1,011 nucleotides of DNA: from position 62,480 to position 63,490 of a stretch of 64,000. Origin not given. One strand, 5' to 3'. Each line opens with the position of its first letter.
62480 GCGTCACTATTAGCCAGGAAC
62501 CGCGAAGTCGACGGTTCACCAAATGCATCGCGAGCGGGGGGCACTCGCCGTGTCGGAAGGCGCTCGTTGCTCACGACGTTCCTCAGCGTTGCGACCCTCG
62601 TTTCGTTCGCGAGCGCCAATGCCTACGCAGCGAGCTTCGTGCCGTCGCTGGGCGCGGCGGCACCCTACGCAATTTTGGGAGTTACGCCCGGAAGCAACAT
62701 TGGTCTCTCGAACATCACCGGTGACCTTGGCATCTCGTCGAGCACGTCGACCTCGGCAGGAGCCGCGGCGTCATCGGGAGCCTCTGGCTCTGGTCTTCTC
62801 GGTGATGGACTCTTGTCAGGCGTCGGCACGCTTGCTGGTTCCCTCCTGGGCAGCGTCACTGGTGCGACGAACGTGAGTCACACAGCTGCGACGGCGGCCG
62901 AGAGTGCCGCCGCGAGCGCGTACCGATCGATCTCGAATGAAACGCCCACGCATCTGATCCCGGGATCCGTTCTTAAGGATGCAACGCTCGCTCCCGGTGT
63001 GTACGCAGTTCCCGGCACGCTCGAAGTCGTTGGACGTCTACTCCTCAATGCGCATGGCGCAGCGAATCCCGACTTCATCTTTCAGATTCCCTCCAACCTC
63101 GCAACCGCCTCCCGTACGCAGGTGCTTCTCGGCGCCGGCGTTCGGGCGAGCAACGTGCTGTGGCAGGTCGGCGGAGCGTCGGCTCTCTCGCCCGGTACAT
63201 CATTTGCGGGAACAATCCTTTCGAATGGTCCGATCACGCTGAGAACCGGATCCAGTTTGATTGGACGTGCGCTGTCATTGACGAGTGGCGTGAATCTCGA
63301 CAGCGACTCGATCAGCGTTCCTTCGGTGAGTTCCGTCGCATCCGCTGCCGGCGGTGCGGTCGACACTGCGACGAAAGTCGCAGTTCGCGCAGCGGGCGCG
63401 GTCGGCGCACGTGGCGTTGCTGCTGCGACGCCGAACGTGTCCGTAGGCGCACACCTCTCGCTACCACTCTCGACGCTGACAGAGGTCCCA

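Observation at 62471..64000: Ice-binding-like DUF3494 protein missing from the ORF track, with twin-arginine-like signal and long low-complexity stalk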

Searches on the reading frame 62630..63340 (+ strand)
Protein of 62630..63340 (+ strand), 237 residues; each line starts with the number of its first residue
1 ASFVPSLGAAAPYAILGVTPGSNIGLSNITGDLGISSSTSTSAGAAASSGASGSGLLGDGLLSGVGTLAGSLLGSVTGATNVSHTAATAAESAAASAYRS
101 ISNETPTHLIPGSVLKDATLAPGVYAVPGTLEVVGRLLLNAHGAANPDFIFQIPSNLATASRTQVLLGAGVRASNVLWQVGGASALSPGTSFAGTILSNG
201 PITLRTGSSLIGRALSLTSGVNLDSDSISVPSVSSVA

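Call 83: search_solved_structures(query=window:62630-63340:+, max_evalue=0.001, show_alignments=5)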
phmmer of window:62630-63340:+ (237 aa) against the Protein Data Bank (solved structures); distinct sequences matched with E-value up to 0.001: 25.
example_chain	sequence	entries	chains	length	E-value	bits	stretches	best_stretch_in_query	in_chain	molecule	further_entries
5uyt_A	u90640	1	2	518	1.6e-30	109.7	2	72-231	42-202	Ice-binding protein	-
6eio_A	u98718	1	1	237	2.6e-17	66.5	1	70-231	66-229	Antifreeze protein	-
9lhs_A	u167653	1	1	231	6.5e-16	62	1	7-230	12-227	DUF3494 domain-containing protein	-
3vn3_A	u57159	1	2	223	8.6e-16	61.6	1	4-224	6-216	Antifreeze protein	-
4nu3_A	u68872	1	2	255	1.5e-15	60.8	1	6-231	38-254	ice-binding protein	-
9lhr_A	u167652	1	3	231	4e-15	59.4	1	6-228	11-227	DUF3494 domain-containing protein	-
8x0z_A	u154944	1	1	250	4.6e-15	59.2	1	6-231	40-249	Ice-binding protein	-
8x1p_A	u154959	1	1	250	5e-15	59.1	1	6-231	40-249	Ice-binding protein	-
3uyu_A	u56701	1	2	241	5.1e-15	59.1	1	6-232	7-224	Antifreeze protein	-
4nu2_A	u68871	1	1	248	6e-15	58.8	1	6-231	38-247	Antifreeze protein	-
3uyv_A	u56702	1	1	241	7e-15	58.6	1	6-232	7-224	Antifreeze protein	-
7ehk_A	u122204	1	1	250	8.3e-15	58.4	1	6-231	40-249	Ice-binding protein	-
8x1l_A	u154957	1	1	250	9.3e-15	58.2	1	6-231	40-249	Ice-binding protein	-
9lhn_A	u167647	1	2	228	1.3e-14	57.7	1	6-229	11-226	DUF3494 domain-containing protein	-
7dc5_A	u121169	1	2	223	1.5e-14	57.5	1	6-223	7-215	Antifreeze protein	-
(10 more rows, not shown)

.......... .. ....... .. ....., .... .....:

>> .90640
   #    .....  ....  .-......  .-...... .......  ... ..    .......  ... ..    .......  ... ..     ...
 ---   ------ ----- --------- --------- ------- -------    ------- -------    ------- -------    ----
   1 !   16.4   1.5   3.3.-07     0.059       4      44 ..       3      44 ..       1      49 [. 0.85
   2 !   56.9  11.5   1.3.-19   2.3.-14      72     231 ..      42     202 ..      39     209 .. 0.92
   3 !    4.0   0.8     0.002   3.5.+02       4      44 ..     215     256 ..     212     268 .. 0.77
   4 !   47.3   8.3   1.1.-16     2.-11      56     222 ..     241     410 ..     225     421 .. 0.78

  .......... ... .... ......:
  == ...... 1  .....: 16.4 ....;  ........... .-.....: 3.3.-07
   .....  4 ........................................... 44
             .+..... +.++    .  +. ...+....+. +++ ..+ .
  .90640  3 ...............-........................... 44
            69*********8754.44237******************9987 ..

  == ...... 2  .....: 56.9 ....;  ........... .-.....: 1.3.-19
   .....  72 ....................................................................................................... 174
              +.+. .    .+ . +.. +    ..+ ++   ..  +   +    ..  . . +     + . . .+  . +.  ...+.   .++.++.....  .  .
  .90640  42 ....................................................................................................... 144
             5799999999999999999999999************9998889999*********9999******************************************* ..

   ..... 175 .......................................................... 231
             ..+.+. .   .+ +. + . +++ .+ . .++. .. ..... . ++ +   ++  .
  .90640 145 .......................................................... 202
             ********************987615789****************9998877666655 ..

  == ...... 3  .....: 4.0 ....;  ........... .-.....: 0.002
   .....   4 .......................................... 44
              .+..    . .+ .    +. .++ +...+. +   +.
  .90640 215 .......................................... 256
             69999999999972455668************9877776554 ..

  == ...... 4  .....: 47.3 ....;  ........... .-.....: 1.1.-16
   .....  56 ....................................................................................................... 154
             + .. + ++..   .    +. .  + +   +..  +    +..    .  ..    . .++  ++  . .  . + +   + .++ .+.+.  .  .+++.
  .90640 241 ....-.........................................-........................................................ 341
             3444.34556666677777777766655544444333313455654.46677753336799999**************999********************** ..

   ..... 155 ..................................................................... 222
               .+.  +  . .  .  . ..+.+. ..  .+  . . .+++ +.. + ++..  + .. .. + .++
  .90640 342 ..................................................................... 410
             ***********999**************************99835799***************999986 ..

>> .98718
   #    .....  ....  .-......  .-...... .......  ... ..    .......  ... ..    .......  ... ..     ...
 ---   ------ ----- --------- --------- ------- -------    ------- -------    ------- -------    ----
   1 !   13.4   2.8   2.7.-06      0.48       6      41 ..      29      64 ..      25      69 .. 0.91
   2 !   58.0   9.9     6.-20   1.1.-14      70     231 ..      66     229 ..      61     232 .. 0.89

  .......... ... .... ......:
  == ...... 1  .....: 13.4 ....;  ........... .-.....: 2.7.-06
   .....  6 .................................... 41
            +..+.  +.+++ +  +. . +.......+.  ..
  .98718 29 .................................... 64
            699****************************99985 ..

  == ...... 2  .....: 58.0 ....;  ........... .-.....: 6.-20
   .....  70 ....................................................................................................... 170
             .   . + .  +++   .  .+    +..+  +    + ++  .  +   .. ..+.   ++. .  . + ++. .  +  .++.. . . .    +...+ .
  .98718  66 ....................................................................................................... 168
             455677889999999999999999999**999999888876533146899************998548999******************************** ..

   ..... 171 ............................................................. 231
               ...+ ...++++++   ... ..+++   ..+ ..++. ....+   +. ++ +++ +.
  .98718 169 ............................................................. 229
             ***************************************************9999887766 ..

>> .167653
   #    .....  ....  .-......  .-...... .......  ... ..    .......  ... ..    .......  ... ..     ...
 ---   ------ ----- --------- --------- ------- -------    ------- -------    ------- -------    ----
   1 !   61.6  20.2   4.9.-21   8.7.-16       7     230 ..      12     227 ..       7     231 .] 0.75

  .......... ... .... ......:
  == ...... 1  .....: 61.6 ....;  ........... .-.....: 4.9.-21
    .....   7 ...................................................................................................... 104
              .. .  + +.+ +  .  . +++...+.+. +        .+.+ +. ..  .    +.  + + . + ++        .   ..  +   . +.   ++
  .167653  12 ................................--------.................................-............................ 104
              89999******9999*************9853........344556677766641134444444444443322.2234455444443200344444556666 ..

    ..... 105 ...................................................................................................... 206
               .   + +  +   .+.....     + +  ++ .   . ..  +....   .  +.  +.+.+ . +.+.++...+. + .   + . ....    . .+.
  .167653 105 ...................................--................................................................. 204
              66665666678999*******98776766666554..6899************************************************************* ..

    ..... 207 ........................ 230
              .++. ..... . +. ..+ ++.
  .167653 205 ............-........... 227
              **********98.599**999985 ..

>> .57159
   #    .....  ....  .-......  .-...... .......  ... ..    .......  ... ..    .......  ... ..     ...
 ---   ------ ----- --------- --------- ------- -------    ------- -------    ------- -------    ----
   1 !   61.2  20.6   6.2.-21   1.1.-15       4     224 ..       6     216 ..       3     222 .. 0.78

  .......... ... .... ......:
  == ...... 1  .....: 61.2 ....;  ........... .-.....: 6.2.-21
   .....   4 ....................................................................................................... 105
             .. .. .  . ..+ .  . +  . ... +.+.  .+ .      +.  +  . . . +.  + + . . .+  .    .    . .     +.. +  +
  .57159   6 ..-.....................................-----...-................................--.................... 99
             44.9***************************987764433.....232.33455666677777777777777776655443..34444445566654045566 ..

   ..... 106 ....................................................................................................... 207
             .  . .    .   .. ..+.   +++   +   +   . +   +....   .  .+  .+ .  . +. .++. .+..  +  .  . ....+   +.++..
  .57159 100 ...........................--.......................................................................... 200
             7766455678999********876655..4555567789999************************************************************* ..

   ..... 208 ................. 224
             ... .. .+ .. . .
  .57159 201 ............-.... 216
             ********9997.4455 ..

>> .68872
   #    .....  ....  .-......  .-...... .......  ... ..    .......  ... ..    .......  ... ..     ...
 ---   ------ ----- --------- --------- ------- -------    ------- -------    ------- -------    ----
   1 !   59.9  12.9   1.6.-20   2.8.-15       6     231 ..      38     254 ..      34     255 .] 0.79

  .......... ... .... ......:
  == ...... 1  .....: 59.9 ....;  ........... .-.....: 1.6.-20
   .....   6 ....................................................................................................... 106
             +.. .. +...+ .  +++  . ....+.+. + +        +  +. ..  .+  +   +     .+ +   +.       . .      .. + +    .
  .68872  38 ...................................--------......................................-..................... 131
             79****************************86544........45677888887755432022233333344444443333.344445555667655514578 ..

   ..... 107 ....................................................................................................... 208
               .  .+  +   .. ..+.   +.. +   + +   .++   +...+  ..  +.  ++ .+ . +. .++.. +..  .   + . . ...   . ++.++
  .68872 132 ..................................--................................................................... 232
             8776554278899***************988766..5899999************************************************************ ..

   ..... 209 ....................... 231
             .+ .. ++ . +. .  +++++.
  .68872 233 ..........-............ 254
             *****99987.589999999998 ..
